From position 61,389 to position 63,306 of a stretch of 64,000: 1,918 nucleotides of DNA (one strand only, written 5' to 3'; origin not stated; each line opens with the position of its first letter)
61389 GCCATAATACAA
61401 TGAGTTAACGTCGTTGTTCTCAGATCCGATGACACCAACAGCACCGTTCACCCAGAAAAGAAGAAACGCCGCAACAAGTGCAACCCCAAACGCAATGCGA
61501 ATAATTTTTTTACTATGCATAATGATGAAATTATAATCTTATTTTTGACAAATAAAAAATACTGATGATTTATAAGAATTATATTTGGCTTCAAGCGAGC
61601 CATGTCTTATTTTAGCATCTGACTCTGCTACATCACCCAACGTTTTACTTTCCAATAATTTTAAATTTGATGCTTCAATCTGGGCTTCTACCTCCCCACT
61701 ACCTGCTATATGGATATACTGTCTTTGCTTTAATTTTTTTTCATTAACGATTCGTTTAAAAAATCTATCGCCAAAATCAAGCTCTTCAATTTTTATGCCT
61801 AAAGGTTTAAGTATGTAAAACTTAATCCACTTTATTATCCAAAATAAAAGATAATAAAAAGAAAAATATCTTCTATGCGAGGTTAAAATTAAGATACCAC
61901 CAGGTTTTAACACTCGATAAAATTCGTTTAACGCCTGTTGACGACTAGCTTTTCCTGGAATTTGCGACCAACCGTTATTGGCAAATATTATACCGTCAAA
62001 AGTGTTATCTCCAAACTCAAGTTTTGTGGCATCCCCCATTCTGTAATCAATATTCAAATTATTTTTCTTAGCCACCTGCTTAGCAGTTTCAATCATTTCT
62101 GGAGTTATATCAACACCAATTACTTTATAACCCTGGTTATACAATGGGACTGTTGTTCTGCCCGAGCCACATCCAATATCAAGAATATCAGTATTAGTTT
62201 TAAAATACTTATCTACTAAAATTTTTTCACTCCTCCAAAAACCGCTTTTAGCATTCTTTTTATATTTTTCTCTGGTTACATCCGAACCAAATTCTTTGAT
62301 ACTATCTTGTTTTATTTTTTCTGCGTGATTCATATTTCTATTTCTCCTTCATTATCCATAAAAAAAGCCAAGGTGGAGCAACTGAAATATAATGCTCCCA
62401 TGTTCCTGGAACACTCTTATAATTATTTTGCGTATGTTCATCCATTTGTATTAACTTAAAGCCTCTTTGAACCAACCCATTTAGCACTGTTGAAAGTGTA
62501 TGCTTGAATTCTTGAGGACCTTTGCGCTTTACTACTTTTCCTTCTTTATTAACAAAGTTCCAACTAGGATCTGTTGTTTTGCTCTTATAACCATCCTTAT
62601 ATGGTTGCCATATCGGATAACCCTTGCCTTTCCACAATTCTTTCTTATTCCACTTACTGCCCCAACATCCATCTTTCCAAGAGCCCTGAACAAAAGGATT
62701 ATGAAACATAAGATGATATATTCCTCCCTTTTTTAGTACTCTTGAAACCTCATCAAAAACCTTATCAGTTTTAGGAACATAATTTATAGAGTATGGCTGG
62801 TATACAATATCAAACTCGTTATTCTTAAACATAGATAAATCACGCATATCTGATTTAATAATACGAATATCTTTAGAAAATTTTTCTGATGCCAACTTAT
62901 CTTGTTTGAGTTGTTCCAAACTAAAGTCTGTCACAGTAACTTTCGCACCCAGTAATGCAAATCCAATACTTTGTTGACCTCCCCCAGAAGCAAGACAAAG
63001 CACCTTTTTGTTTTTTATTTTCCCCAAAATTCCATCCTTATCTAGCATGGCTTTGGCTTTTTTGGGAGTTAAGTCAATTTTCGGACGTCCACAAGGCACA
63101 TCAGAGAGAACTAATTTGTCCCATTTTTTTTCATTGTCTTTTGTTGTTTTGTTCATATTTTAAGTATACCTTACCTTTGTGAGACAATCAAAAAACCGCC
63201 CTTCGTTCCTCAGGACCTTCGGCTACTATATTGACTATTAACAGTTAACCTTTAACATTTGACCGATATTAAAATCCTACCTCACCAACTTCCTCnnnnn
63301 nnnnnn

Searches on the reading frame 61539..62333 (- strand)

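Call 66: search_protein_families(library=pfam, proteins=[window:61539-62333:-], max_evalue=0.0001)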
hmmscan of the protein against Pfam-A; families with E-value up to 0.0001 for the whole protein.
window:61539-62333:- (264 aa): 14 families
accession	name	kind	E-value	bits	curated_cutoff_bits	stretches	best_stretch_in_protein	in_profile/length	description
PF13649.12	Methyltransf_25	-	4.9e-26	91.7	27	1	50-146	1-97/97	Methyltransferase domain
PF08241.18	Methyltransf_11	-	3.1e-25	89.1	21.2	1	51-150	1-95/95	Methyltransferase domain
PF13847.12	Methyltransf_31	-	5.1e-22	78.6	27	1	46-154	3-113/145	Methyltransferase domain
PF01209.24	Ubie_methyltran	-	5.7e-17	62.3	20.1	1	32-150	34-151/233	ubiE/COQ5 methyltransferase family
PF08242.18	Methyltransf_12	-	1.6e-14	54.8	30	1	51-148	1-98/98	Methyltransferase domain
PF13489.12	Methyltransf_23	-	4.8e-11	43.1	27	1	42-157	18-123/164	Methyltransferase domain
PF03848.20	TehB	-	7e-07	29.3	20.4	1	48-115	32-99/193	Tellurite resistance protein TehB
PF06325.19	PrmA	-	6.5e-06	26.3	22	1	40-119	155-233/296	Ribosomal protein L11 methyltransferase (PrmA)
PF05175.20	MTS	-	6.6e-06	26.3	23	1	39-150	23-138/170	Methyltransferase small domain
PF01135.25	PCMT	-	9.9e-06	25.9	20.3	1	45-150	72-171/210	Protein-L-isoaspartate(D-aspartate) O-methyltransferase (PCMT)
PF02390.23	Methyltransf_4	-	1e-05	25.5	24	1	49-151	4-116/173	Putative methyltransferase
PF05401.17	NodS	-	1.8e-05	25.1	24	1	45-154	42-148/201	Nodulation protein S (NodS)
PF01555.25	N6_N4_Mtase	-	1.9e-05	25.1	26.7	0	39-86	174-221/221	DNA methylase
PF02353.26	CMAS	-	2.8e-05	24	27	1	45-157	61-171/273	Mycolic acid cyclopropane synthetase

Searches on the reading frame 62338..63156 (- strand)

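Call 66: search_protein_families(library=pfam, proteins=[window:62338-63156:-], max_evalue=0.0001)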
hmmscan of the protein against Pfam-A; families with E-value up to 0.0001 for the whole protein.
window:62338-63156:- (272 aa): 5 families
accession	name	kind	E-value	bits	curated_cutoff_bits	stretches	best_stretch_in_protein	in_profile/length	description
PF08241.18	Methyltransf_11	-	1.4e-15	58.1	21.2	1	53-147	1-93/95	Methyltransferase domain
PF13649.12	Methyltransf_25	-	1.8e-13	51.4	27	1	52-145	1-97/97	Methyltransferase domain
PF13847.12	Methyltransf_31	-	5.5e-12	46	27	1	48-149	3-109/145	Methyltransferase domain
PF01209.24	Ubie_methyltran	-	2.3e-08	34.1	20.1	1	45-150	44-152/233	ubiE/COQ5 methyltransferase family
PF08242.18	Methyltransf_12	-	1.2e-06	29.6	30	1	57-146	5-97/98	Methyltransferase domain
